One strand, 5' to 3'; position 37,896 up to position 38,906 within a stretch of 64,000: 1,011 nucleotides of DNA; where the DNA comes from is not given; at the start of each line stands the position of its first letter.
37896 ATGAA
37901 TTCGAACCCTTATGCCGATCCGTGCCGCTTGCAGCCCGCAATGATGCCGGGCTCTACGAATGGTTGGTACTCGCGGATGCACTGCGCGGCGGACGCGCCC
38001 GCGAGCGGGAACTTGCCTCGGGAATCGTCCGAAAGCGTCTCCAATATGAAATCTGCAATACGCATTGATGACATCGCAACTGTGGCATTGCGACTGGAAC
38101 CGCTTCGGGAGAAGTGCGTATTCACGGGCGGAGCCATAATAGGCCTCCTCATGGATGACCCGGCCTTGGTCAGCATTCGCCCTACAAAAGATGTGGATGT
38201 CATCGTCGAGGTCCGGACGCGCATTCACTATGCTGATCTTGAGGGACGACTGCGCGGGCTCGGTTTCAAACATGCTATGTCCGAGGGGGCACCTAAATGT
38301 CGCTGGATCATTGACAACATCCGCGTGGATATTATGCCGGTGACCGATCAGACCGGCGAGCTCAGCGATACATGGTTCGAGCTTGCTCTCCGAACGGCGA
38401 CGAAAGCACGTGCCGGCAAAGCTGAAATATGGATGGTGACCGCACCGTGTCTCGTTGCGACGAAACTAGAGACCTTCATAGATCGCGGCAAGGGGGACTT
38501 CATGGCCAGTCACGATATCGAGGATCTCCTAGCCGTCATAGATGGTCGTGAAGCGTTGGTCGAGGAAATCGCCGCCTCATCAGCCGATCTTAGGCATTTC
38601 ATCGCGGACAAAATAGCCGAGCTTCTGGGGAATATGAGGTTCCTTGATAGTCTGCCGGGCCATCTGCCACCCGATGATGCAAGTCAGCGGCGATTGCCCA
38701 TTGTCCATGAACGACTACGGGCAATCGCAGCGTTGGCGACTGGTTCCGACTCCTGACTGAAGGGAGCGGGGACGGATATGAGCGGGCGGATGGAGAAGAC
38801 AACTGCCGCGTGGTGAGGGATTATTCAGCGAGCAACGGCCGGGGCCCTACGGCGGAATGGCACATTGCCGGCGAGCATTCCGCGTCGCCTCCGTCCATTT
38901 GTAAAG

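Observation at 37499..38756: AbiEi/AbiEii-like (type IV TA / abortive infection) two-gene module with a palindromic operator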

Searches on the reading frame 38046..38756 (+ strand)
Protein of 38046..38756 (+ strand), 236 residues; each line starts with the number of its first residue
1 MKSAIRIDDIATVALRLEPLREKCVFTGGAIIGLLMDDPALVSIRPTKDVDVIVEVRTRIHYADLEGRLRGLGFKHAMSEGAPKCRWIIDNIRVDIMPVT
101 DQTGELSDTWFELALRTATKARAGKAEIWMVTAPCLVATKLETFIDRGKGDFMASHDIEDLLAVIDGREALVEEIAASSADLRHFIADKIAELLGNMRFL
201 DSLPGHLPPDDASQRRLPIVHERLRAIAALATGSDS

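Call 3: search_protein_families(library=pfam, proteins=[window:38046-38753:+], max_evalue=1)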
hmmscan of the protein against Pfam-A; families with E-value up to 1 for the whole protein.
window:38046-38753:+ (236 aa): 2 families
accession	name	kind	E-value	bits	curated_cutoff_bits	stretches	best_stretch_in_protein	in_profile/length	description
PF08843.17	AbiEii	-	3.8e-05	24.2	22.5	2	123-215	128-203/238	Nucleotidyl transferase AbiEii toxin, Type IV TA system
PF00771.25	FHIPEP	-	0.13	11.2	29.1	1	98-183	422-504/657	FHIPEP family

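Call 4: search_protein_families(library=ncbifam, proteins=[window:38046-38753:+], max_evalue=1)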
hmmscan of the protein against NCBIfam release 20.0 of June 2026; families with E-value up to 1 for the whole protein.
window:38046-38753:+ (236 aa): 0 families

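Call 5: search_protein_families(library=padloc, proteins=[window:38046-38753:+], max_evalue=1)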
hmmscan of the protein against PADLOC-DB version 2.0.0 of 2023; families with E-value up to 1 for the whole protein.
window:38046-38753:+ (236 aa): 1 family
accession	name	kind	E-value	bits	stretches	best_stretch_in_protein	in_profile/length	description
PDLC04516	PDC-M21B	-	1.2e-51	173.7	1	11-229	13-230/234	-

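Call 7: find_homologous_proteins(query=window:38046-38753:+)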
Query window:38046-38753:+ (236 aa): 430 proteins with E <= 0.001 among 2915 candidates; the best 120 are listed.
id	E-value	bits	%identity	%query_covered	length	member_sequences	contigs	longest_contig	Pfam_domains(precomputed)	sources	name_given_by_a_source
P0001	1.2e-149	514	100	100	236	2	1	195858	-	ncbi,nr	ncbi:MAG: hypothetical protein PHN82_04770 [bacterium]|nr:hypothetical protein [bacterium]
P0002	1.4e-121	422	83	98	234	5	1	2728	PF08843.18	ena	-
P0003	2.0e-112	393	78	98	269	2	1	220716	-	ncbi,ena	-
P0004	5.9e-107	375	73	99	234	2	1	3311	-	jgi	jgi:hypothetical protein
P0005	8.2e-107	374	73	98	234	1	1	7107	-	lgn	-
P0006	4.5e-103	362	71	98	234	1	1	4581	-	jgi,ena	-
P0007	6.3e-102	358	72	97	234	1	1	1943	-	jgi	jgi:hypothetical protein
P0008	1.5e-87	311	62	97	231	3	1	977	-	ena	-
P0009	3.4e-87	310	61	98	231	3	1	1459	-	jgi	jgi:hypothetical protein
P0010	2.1e-81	291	59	98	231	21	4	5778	-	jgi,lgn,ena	-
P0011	1.9e-79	285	56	97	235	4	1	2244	-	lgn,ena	-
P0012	2.7e-79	284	57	98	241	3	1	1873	-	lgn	-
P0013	5.0e-79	283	57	97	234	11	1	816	-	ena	-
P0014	2.4e-78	281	59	93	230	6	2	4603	PF08843.18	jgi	-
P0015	2.1e-77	278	58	94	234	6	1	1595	PF08843.18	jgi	-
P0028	1.2e-67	246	51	97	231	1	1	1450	PF08843.18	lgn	-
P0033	4.0e-65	238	51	94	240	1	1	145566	PF08843.18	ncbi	-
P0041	1.1e-62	230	47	97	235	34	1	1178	PF08843.18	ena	-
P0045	3.8e-62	228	46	95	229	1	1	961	PF08843.18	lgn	-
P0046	4.5e-62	228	50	94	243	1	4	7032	PF08843.18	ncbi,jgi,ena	-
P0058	5.7e-60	221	49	92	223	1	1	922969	-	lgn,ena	-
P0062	2.0e-59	219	46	95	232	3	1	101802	-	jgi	jgi:hypothetical protein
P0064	4.4e-59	218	50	94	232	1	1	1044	PF08843.18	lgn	-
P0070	1.5e-58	216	51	92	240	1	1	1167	PF08843.18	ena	-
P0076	2.3e-58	216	47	95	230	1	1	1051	PF08843.18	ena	-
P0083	1.8e-57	213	51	93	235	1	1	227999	-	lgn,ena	-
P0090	3.1e-57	212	45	95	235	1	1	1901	PF08843.18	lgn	-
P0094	5.0e-57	211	49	92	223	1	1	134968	-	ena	-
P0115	1.4e-55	207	46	92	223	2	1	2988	PF08843.18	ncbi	-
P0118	1.8e-55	206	46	96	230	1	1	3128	PF08843.18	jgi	jgi:hypothetical protein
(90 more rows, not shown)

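Call 12: search_solved_structures(query=A2, max_evalue=10, show_alignments=2)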
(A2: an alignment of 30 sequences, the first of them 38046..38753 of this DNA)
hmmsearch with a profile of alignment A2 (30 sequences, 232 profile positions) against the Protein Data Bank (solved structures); distinct sequences matched with E-value up to 10: 5.
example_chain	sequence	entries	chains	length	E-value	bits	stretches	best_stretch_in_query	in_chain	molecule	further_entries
5uvd_A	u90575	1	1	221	3e-06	29.9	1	8-70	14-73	Nucleotidyltransferase-like protein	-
8an4_A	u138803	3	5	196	0.00011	24.8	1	7-144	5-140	Bacterial toxin | Nucleotidyl transferase AbiEii/AbiGii toxin family protein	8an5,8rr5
4wcw_A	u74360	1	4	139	0.16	14.4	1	62-101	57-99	Ribosomal silencing factor RsfS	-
9mgw_9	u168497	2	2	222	0.51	12.8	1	99-208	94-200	LHCA9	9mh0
9mh1_9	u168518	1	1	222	1.1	11.7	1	100-208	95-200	LHCA9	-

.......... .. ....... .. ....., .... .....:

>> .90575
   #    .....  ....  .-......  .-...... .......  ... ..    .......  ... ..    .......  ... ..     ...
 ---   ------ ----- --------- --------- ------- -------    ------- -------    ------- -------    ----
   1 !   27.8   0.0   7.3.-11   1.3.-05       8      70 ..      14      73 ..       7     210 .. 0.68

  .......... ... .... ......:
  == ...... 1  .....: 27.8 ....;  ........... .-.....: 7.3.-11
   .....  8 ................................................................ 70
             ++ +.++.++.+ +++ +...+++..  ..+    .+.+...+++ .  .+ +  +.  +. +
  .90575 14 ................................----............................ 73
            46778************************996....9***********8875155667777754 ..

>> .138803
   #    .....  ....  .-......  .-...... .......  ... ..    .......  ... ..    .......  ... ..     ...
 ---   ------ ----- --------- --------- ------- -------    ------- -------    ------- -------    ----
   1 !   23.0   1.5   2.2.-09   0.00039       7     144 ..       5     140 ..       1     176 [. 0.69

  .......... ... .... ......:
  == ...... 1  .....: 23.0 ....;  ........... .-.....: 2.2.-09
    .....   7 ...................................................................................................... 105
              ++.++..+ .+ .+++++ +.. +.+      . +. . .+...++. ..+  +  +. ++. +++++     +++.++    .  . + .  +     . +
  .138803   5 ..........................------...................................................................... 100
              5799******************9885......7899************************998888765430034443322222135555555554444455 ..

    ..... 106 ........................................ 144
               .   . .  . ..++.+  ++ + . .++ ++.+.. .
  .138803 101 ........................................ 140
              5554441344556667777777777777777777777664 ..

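Call 17: find_encoding_contigs(protein=window:38046-38756:+, flank=10000, max_places=3)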
Protein window:38046-38756:+ (236 aa): no gene with exactly this product is on record in the collection.

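Call 18: find_encoding_contigs(protein=P0003, flank=6000, max_places=2)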
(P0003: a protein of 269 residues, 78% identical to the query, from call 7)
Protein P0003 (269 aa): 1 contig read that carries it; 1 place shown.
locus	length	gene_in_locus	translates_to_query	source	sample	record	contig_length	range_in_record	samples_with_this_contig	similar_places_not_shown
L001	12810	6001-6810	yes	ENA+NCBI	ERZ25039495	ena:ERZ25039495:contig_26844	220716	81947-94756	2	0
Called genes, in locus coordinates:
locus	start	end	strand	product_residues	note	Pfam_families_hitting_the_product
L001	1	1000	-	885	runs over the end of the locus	PF28598:PDH_E1_N, PF00456:Transketolase_N, PF17831:PDH_E1_M, PF22613:Transketolase_C_1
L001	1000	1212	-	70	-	-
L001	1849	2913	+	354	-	PF02661:Fic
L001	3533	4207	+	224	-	-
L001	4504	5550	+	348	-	-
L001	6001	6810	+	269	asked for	-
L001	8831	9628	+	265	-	PF11185:DUF2971 (weak)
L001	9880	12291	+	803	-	PF13191:AAA_16 (weak), PF13401:AAA_22 (faint)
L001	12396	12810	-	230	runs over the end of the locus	-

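Call 19: find_encoding_contigs(protein=P0058, flank=6000, max_places=2)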
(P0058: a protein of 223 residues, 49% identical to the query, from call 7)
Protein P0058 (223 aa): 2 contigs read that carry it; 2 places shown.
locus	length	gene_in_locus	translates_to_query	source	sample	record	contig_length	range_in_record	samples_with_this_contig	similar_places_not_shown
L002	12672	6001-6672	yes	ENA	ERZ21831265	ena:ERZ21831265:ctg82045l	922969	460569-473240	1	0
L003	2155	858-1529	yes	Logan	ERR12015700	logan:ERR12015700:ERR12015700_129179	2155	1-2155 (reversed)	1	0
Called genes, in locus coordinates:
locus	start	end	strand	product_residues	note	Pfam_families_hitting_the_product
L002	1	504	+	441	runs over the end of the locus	PF28597:T2SSF_N, PF00482:T2SSF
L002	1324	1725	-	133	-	PF02687:FtsX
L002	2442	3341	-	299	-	PF01695:IstB_IS21, PF00308:Bac_DnaA (weak)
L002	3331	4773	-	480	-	PF27155:Y4rL_C (weak), PF22483:Mu-transpos_C_2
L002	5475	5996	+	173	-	PF13412:HTH_24 (faint)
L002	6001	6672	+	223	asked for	-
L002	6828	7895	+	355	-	PF00437:T2SSE, PF13191:AAA_16 (weak)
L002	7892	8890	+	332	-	PF00482:T2SSF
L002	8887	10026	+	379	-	PF00482:T2SSF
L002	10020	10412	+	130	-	-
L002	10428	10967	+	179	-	-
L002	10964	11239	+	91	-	-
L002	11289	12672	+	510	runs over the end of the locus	-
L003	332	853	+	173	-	PF13412:HTH_24 (faint)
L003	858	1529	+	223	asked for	-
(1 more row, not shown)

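Call 21: find_related_loci(query=A2, collection=genome_contigs, flank=5000)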
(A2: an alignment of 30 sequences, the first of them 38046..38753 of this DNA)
Query A2 (236 aa) in genome_contigs; peptide patterns used: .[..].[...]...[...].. (x = any residue, [..] = any of these).
599 stretches matched a pattern (row limit reached: there are more); 596 encode a relative of the query (tblastn E <= 1e-3); the best 80 are kept; 80 distinct loci.
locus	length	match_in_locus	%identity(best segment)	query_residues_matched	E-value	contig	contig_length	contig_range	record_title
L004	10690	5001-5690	57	1-230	9e-86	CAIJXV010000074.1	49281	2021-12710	uncultured bacterium isolate Loclat_bin-05825 genome assembly, contig: bin-05825:074/124, whole genome shotgun sequence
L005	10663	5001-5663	57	8-228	4e-81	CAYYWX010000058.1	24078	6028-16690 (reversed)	MAG TPA_asm: uncultured Verrucomicrobiota bacterium isolate SRP062349_co5_140 genome assembly, contig: NODE_586_length_2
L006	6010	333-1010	50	9-231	3e-74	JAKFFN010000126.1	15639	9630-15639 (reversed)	MAG: Candidatus Sumerlaeales bacterium isolate LC101 contig-124_4361, whole genome shotgun sequence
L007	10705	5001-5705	50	4-236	6e-72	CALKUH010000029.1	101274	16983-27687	MAG TPA_asm: uncultured Verrucomicrobia bacterium isolate SRR5576005_bin.86_CONCOCT_v1.1_MAG genome assembly, contig: ER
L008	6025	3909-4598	48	5-233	3e-70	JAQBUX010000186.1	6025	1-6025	MAG: Chloroflexota bacterium isolate casp150-mb.164 NODE_31952_length_6025_cov_0.096186, whole genome shotgun sequence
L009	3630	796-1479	52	5-231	6e-70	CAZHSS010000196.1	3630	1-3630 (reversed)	MAG TPA_asm: uncultured Verrucomicrobiota bacterium isolate SRP294416_co3_838 genome assembly, contig: NODE_69916_length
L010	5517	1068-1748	50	5-231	2e-69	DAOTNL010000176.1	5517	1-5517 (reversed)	MAG TPA_asm: Kiritimatiellia bacterium isolate AMR_MDS_2896 NODE_12419_length_5517_cov_4.421091, whole genome shotgun se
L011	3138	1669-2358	48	5-233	5e-70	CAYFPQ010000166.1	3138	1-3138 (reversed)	MAG TPA_asm: uncultured Victivallales bacterium isolate ERP019367_co2_131 genome assembly, contig: NODE_16769_length_313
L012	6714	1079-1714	53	5-215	3e-68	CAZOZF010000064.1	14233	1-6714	MAG TPA_asm: uncultured Verrucomicrobiota bacterium isolate SRP272421_co1_241 genome assembly, contig: NODE_12952_length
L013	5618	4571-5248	50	5-230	3e-67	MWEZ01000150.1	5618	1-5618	MAG: Verrucomicrobia bacterium ADurb.Bin018 BWX54_contig000150, whole genome shotgun sequence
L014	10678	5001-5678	48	5-229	2e-66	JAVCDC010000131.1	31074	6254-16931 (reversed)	MAG: Candidatus Tritonobacter lacicola isolate MAG_3300035698_867 Ga0374944_519737, whole genome shotgun sequence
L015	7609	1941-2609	52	10-231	2e-66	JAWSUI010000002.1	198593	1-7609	MAG: Deferrisomatales bacterium isolate B4G8CH4-07 NODE_11_length_198593_cov_9.612578, whole genome shotgun sequence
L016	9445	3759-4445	48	3-230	3e-66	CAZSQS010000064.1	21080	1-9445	MAG TPA_asm: uncultured Smithella sp. isolate SRP263991_co2_36 genome assembly, contig: NODE_2964_length_21080_cov_27.56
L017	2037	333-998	50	10-231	2e-67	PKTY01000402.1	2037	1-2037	MAG: Desulfuromonas sp. isolate BM103 sc_30697, whole genome shotgun sequence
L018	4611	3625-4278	50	13-230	7e-66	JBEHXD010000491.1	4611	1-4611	MAG: Verrucomicrobiota bacterium isolate ES1.bin.31 NODE_20840_length_4611_cov_2.463652, whole genome shotgun sequence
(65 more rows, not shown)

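Call 30: predict_structure(alignment_id=A2)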
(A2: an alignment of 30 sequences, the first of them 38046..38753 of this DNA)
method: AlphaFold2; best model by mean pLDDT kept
length: 236 residues; sequences in the alignment: 30
mean_pLDDT: 92.9   pTM: 0.90
mean pLDDT of the five models: 92.9, 92.6, 92.5, 90.9, 90.5
residues with pLDDT >= 90: 193; 70-90: 38; 50-70: 3; < 50: 2
segments of 3 or more residues with pLDDT < 50: none
pLDDT, mean of each block of 10 residues (from residue 1): 83 97 97 93 91 93 95 95 92 95 85 97 97 98 84 89 96 97 98 96 93 95 98 66
secondary structure, 60 per line:
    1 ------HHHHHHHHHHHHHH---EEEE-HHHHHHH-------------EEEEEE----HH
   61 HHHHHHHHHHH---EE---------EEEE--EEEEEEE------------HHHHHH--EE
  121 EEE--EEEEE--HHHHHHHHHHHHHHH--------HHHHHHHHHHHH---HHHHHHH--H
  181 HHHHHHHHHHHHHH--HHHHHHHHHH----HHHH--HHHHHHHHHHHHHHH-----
elements in order: H7-20 E24-27 H29-35 E49-54 H59-71 E86-89 E92-98 H111-116 E119-123 E126-130 H133-147 H156-167 H171-177 H180-194 H197-206 H211-214 H217-231

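Call 33: fold_search(model_id=the predicted structure, library=pdb)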
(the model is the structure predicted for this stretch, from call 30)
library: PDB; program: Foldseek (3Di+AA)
matches with E <= 10: 475; with E <= 0.001: 12
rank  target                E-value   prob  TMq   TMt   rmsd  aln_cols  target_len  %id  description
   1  8an5_B                1.6e-07  1.00  0.51  0.64   8.6       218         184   17  MenAT1 toxin-antitoxin complex (rv0078a-rv0078b) from Mycobacterium tuberculosis H37Rv (released 2023-08-02)
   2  5uvd                  1.4e-06  1.00  0.52  0.56   6.7       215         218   16  Crystal structure of an antigenic nucleotidyltransferase-like protein from Paracoccidioides brasiliensis (released 2018-01-31)
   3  8an5_A                1.6e-06  1.00  0.49  0.58   9.5       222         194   16  MenAT1 toxin-antitoxin complex (rv0078a-rv0078b) from Mycobacterium tuberculosis H37Rv (released 2023-08-02)
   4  8an4_B                4.0e-06  1.00  0.50  0.61   8.6       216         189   18  MenT1 toxin (rv0078a) from Mycobacterium tuberculosis H37Rv (released 2023-08-02)
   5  8an4_A                6.3e-06  1.00  0.50  0.59   9.5       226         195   18  MenT1 toxin (rv0078a) from Mycobacterium tuberculosis H37Rv (released 2023-08-02)
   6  5kqj_MODEL_1_A        1.9e-04  1.00  0.48  0.58   6.2       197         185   12  Solution Structure of Antibiotic-Resistance Factor ANT(2'')-Ia Reveals Substrate-Regulated Conformation Dynami (released 2017-07-12)
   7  4fo1_A                3.6e-04  1.00  0.42  0.58   5.2       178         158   12  Crystal structure of lincosamide antibiotic adenylyltransferase LnuA, apo (released 2012-07-04)
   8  5cfu                  3.8e-04  1.00  0.46  0.58   5.8       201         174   11  Crystal Structure of ANT(2")-Ia in complex with adenylyl-2"-tobramycin (released 2016-07-20)
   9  4xje                  5.6e-04  1.00  0.46  0.58   5.9       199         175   10  CRYSTAL STRUCTURE OF ANT(2") IN COMPLEX WITH AMP AND TOBRAMYCIN (released 2016-01-20)
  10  4wbz_B                7.0e-04  0.96  0.26  0.20  12.4       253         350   15  tRNA-processing enzyme (apo form 2) (released 2015-04-15)
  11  4ok0_A                9.2e-04  1.00  0.46  0.48   6.7       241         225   12  Crystal structure of putative nucleotidyltransferase from H. pylori (released 2014-04-09)
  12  2ewr                  9.7e-04  1.00  0.36  0.51   6.0       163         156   13  Crystal structure of a putative nucleotidyltransferase (tm1012) from Thermotoga maritima at 1.60 A resolution (released 2005-12-06)
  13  4wqk                  1.8e-03  1.00  0.45  0.57   6.0       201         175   10  Crystal structure of aminoglycoside nucleotidylyltransferase ANT(2")-Ia, apo form (released 2014-11-12)
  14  5cfs                  2.5e-03  1.00  0.46  0.58   5.9       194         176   12  Crystal Structure of ANT(2")-Ia in complex with AMPCPP and tobramycin (released 2016-03-16)
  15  4wby                  2.6e-03  0.90  0.28  0.21  11.9       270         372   14  tRNA-processing enzyme (apo form I) (released 2015-04-15)
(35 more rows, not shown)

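Call 56: search_dna_similar(query=window:38046-38753:+, collection=plasmids, mode=protein, max_rows=15, max_evalue=0.001)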
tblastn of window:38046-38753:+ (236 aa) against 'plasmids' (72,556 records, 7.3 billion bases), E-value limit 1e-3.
Records with a match: 115; places in all: 118; records where one place covers at least 80% of the query: 86.
Best place of each record, by identity: <60% 115.
By first word of the organism name: Rhizobium 19; Bradyrhizobium 18; Agrobacterium 12; Pseudomonas 12; Acinetobacter 12; Sinorhizobium 5; Deinococcus 3; Neorhizobium 3; Hymenobacter 3; Duffyella 3; and 21 more.
By predicted mobility (MOB-suite, as given by PLSDB): conjugative 45; non-mobilizable 44; mobilizable 26.
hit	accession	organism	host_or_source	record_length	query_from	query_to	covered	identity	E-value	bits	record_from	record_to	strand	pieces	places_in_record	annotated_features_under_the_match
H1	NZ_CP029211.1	Aquabacterium olei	cell culture,soil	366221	13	232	93%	45.5%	4e-54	193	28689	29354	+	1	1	nucleotidyl transferase AbiEii/AbiGii toxin family protein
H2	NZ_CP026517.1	Deinococcus sp. NW-56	whole organism,water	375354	1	230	97%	40.7%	6e-43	161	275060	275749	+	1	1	nucleotidyl transferase AbiEii/AbiGii toxin family protein | hypothetical protein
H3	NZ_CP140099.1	Deinococcus sp. AB2017081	pure culture,soil near an iron factory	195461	1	228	97%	40.2%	2e-41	157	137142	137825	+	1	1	hypothetical protein (x2)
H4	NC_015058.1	Granulicella tundricola MP5ACTX9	-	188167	14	228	91%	42.4%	1e-48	178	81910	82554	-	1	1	hypothetical protein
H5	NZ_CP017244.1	Rhizobium etli 8C-3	Phaseolus vulgaris,cell culture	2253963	10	232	94%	38.1%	4e-32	130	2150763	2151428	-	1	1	record has no annotation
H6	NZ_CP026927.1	Agrobacterium tumefaciens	Medicago sativa,from a crown gall tumor ...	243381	10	234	95%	36.8%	2e-29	122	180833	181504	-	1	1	hypothetical protein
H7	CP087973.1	Rhizobium sp. RCAM05350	cell culture,fouling of walls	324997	10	234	95%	36.8%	7e-29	120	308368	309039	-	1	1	hypothetical protein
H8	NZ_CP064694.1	Bradyrhizobium sp. 187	Acmispon strigosus,cell culture,root ...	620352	10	234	95%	36.0%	1e-29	123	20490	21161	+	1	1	hypothetical protein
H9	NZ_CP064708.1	Bradyrhizobium sp. 131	Acmispon strigosus,cell culture,root ...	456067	10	234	95%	36.0%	2e-29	122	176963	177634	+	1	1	hypothetical protein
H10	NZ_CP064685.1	Bradyrhizobium sp. CW1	Acmispon strigosus,cell culture,bulk ...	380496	10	228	93%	36.9%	2e-29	122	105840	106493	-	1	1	hypothetical protein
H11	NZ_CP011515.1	Mitsuaria sp. 7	Bacterium from forest soil.,forest soil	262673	12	228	92%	37.3%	1e-33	134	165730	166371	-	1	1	nucleotidyl transferase AbiEii/AbiGii toxin family protein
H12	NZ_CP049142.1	Pseudomonas nitroreducens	monoculture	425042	10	229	93%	36.7%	3e-28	119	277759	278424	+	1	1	nucleotidyl transferase AbiEii/AbiGii toxin family protein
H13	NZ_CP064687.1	Bradyrhizobium sp. 4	Acmispon strigosus,cell culture,root ...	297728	10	234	95%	35.5%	2e-28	119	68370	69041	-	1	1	hypothetical protein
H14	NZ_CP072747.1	Agrobacterium tumefaciens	cell culture,noduls from roots of ...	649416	10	234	95%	35.5%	2e-27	117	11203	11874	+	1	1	nucleotidyl transferase AbiEii/AbiGii toxin family protein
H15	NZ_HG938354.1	Neorhizobium galegae bv. orientalis str. HAMBI 540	Galega orientalis root nodule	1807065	10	234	95%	35.5%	1e-26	114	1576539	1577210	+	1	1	record has no annotation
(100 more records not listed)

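Call 62: find_encoding_contigs(protein=P0033, flank=8000, max_places=1)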
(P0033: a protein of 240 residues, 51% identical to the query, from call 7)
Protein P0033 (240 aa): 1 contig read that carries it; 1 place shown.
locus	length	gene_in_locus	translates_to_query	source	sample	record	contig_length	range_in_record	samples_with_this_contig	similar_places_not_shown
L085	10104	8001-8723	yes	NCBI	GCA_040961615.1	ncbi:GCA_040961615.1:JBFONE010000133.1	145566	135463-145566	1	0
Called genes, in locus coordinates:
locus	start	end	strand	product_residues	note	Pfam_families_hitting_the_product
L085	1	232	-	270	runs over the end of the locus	-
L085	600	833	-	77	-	PF02604:PhdYeFM_antitox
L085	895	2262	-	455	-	PF01026:TatD_DNase, PF01979:Amidohydro_1 (faint), PF04055:Radical_SAM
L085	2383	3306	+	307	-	PF10502:Peptidase_S26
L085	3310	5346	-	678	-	PF11992:TgpA_N, PF01841:Transglut_core, PF13559:DUF4129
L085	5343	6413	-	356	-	PF01882:DUF58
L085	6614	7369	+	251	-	PF01292:Ni_hydr_CYTB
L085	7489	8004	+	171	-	-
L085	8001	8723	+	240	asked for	PF08843:AbiEii (faint)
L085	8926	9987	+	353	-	-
